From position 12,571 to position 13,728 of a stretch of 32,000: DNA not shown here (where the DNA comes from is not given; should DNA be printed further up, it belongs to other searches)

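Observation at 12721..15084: Non-cas ATPase module appended to the type I-A operon: ABC-like ATPase + coupled Cys-rich protein, facing a second degenerate ABC-like ATPase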

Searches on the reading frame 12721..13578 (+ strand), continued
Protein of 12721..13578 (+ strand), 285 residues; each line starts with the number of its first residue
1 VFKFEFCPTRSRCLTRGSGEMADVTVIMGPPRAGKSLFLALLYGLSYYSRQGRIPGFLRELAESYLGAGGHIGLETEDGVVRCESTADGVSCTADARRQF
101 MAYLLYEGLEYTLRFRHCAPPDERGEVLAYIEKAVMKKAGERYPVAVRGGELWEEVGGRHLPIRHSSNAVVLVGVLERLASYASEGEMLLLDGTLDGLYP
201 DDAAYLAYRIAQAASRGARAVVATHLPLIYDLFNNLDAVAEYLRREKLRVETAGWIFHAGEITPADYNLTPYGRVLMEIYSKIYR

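Call 71: search_protein_families(library=pfam, alignment_id=A2, max_evalue=0.01)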
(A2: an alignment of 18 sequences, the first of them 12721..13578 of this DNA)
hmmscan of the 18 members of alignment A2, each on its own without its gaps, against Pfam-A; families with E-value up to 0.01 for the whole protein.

A. member 1, window:12721-13578:+ (285 aa): 0 families

B. families by the number of members that match (of 18 scanned): 20 families
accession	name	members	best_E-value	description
PF13304.12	AAA_21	11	1.2e-12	AAA domain, putative AbiEii toxin, Type IV TA system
PF13175.12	AAA_15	9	1.8e-09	AAA ATPase domain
PF13401.12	AAA_22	7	1.9e-05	AAA domain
PF13476.12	AAA_23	4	4.6e-06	AAA domain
PF00005.33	ABC_tran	4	0.00031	ABC transporter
PF00004.35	AAA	4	0.00082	ATPase family associated with various cellular activities (AAA)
PF02463.25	SMC_N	3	4.3e-05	RecF/RecN/SMC N terminal domain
PF13173.12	AAA_14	2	0.00035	AAA domain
PF13191.12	AAA_16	2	0.0012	AAA ATPase domain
PF20720.3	nSTAND3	2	0.0025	Novel STAND NTPase 3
PF01637.24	ATPase_2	1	0.00089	ATPase domain predominantly from Archaea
PF13086.12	AAA_11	1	0.003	AAA domain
PF13481.12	AAA_25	1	0.0036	AAA domain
PF02492.25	cobW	1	0.0037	CobW/HypB/UreG, nucleotide-binding domain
PF13479.12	AAA_24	1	0.005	AAA domain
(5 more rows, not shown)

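Call 74: fold_search(model_id=the predicted structure, library=pdb)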
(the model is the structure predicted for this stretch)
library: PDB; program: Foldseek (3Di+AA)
matches with E <= 10: 1147; with E <= 0.001: 168
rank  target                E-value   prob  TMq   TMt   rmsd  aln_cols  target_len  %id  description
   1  4i99_B                1.3e-07  1.00  0.50  0.45  10.1       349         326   11  Crystal structure of the SmcHead bound to the C-winged helix domain of ScpA (released 2013-01-30)
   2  1e69_A                1.5e-07  1.00  0.48  0.51   9.3       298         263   13  SMC head domain from Thermotoga maritima (released 2000-08-09)
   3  8ro9_C                1.5e-07  1.00  0.47  0.42   8.0       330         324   14  Human cohesin SMC1A-HD(longCC-EQ)/RAD21-C complex - Open/closed P-loop conformation (released 2024-09-11)
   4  4i99_A                3.7e-07  1.00  0.51  0.46   7.6       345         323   12  Crystal structure of the SmcHead bound to the C-winged helix domain of ScpA (released 2013-01-30)
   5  9e91_A                3.9e-07  1.00  0.49  0.37   9.6       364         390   11  Ec83 Retron PtuA Dimer bound to ATP (released 2025-07-02)
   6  4nck_B                4.6e-07  1.00  0.48  0.45   8.2       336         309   12  Crystal Structure of Pyrococcus furiosis Rad50 R797G mutation (released 2014-03-05)
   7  4ncj_A                7.4e-07  1.00  0.44  0.41   9.1       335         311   12  Crystal Structure of Pyrococcus furiosis Rad50 R805E mutation with ADP Beryllium Flouride (released 2014-03-05)
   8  1w1w_A                1.3e-06  1.00  0.45  0.46   8.2       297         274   12  Sc Smc1hd:Scc1-C complex, ATPgS (released 2004-09-30)
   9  8roa_A                1.3e-06  1.00  0.46  0.40   9.3       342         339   12  Human cohesin SMC1A-HD(longCC-EQ)/RAD21-C complex - ADP-bound conformation (released 2024-09-11)
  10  9o4a_B                1.3e-06  1.00  0.47  0.31  10.5       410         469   12  Ec83 Retron PtuAB mutant complex (released 2025-07-02)
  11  8v47_H                1.5e-06  1.00  0.44  0.41  10.9       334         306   14  CryoEM structure of AriA-AriB complex (Form II) (released 2024-06-26)
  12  8ro8_A                3.1e-06  1.00  0.50  0.42   7.6       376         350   12  Human cohesin SMC1A-HD(longCC-EQ)/RAD21-C complex - Apo closed P-loop conformation (released 2024-09-11)
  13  3qku_B                3.1e-06  1.00  0.50  0.48   7.3       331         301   14  Mre11 Rad50 binding domain in complex with Rad50 and AMP-PNP (released 2011-03-30)
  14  4nck_A                3.1e-06  1.00  0.47  0.44   8.0       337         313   13  Crystal Structure of Pyrococcus furiosis Rad50 R797G mutation (released 2014-03-05)
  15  4nch_B                3.1e-06  1.00  0.44  0.42   7.6       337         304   10  Crystal Structure of Pyrococcus furiosis Rad50 L802W mutation (released 2014-03-05)
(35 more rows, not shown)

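Call 75: find_encoding_contigs(protein=P0005, flank=8000, max_places=2)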
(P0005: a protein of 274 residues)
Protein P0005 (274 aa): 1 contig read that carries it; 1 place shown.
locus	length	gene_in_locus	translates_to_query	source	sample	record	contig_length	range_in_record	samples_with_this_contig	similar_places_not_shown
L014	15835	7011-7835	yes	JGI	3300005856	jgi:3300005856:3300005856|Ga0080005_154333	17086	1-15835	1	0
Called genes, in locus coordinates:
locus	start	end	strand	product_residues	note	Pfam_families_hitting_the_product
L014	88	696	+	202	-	PF22662:Csa3_N, PF01978:TrmB, PF09339:HTH_IclR, PF12840:HTH_20 (weak)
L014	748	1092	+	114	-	-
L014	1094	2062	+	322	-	PF01905:DevR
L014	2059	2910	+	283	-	-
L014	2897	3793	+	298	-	-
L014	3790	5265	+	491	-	PF00270:DEAD (weak), PF04851:ResIII (weak), PF00271:Helicase_C, PF22590:Cas3-like_C_2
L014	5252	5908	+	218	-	-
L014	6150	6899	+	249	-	PF10040:CRISPR_Cas6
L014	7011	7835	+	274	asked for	-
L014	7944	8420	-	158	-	PF01909:NTP_transf_2, PF18765:Polbeta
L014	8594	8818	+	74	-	PF07362:CcdA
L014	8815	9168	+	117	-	-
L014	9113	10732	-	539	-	PF00083:Sugar_tr, PF07690:MFS_1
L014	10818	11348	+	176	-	PF06195:DUF996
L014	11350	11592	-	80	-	-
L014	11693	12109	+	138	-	PF02613:Nitrate_red_del (weak)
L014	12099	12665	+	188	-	-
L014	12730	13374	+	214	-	PF12838:Fer4_7 (weak), PF13237:Fer4_10 (weak), PF13247:Fer4_11, PF13187:Fer4_9 (weak), PF00037:Fer4, PF12797:Fer4_2 (weak), PF12837:Fer4_6, PF13237:Fer4_10, +4 more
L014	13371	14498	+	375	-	-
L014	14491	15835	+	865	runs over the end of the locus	?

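Call 76: find_encoding_contigs(protein=P0007, flank=8000, max_places=2)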
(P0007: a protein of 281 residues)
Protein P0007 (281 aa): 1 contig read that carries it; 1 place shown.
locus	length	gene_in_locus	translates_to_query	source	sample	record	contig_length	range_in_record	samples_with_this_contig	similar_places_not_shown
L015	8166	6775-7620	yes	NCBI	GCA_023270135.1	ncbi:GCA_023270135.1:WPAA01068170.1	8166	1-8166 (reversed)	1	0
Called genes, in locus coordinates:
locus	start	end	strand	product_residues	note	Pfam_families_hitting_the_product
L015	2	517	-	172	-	?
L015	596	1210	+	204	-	PF22662:Csa3_N, PF01978:TrmB (faint), PF25213:HVO_A0261_N (weak), PF12840:HTH_20 (weak), PF24033:DUF7342 (weak)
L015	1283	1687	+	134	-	-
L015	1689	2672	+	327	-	PF01905:DevR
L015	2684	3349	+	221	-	-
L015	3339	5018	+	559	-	PF04851:ResIII (weak), PF00270:DEAD, PF00271:Helicase_C (weak), PF22590:Cas3-like_C_2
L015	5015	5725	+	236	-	-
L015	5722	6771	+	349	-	PF09703:Cas_Csa4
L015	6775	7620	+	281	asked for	-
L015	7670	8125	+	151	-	-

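Call 77: find_encoding_contigs(protein=P0017, flank=8000, max_places=2)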
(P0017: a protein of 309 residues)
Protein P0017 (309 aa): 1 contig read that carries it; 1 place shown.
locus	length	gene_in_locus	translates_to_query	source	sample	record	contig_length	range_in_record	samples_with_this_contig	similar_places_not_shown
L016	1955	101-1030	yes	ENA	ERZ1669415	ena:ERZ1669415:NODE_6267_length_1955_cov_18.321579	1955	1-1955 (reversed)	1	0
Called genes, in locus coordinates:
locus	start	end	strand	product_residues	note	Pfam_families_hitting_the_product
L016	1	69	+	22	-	?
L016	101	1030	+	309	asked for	PF13304:AAA_21 (weak)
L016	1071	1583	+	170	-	-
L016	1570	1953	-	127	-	?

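Call 78: find_encoding_contigs(protein=P0020, flank=8000, max_places=2)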
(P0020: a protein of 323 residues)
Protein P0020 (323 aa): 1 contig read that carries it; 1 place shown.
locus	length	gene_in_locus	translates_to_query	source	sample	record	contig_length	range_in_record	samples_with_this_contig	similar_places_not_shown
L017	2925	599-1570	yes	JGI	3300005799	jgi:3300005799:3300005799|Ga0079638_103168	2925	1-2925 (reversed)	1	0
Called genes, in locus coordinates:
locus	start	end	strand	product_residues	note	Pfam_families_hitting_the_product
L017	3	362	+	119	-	?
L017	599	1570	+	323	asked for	-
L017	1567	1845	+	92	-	-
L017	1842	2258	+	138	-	-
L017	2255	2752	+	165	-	-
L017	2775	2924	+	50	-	?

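Call 95: find_related_loci(query=A3, collection=metagenome_contigs, flank=6000)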
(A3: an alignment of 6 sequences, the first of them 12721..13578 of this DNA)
Query A3 (285 aa) in metagenome_contigs; peptide patterns used: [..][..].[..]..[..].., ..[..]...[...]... (x = any residue, [..] = any of these).
531 stretches matched a pattern; 50 encode a relative of the query (tblastn E <= 1e-3); 49 distinct loci.
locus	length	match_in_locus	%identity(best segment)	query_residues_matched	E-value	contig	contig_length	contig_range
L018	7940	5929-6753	38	2-282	9e-40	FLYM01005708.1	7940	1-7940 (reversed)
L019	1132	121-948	36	2-281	2e-39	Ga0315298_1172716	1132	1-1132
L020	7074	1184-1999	35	2-280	1e-33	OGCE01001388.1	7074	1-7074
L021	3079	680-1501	35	2-280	2e-33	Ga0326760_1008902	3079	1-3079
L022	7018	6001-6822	35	2-280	6e-33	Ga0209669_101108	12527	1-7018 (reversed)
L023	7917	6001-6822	34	2-280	3e-32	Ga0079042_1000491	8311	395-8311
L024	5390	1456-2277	34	2-280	3e-32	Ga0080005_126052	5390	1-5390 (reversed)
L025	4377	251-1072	34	2-280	4e-32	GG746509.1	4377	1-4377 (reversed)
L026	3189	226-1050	34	2-281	7e-32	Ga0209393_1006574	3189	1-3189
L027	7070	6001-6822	36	2-280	3e-31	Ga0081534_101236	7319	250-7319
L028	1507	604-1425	34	2-280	1e-31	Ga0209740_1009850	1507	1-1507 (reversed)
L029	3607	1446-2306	32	2-280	3e-31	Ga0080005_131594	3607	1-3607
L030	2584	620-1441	34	2-280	4e-31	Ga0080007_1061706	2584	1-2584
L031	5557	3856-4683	35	2-280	7e-31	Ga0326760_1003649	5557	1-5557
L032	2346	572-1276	36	2-241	7e-31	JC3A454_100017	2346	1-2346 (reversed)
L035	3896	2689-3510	36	2-280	1e-30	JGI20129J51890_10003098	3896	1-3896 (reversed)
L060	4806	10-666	35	62-280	2e-20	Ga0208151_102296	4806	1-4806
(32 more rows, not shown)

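Call 105: search_dna_similar(query=window:12721-13578:+, collection=phages, mode=protein, max_evalue=0.001, max_rows=8)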
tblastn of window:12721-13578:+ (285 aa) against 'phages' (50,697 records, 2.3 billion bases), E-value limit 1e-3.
No match.

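Call 106: find_related_loci(query=A3, collection=viral_contigs, flank=5000)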
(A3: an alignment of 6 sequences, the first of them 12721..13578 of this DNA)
Query A3 (285 aa) in viral_contigs; peptide patterns used: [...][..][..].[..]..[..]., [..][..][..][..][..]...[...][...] (x = any residue, [..] = any of these).
70 stretches matched a pattern, but none encodes a relative of the query by tblastn (E <= 1e-3).
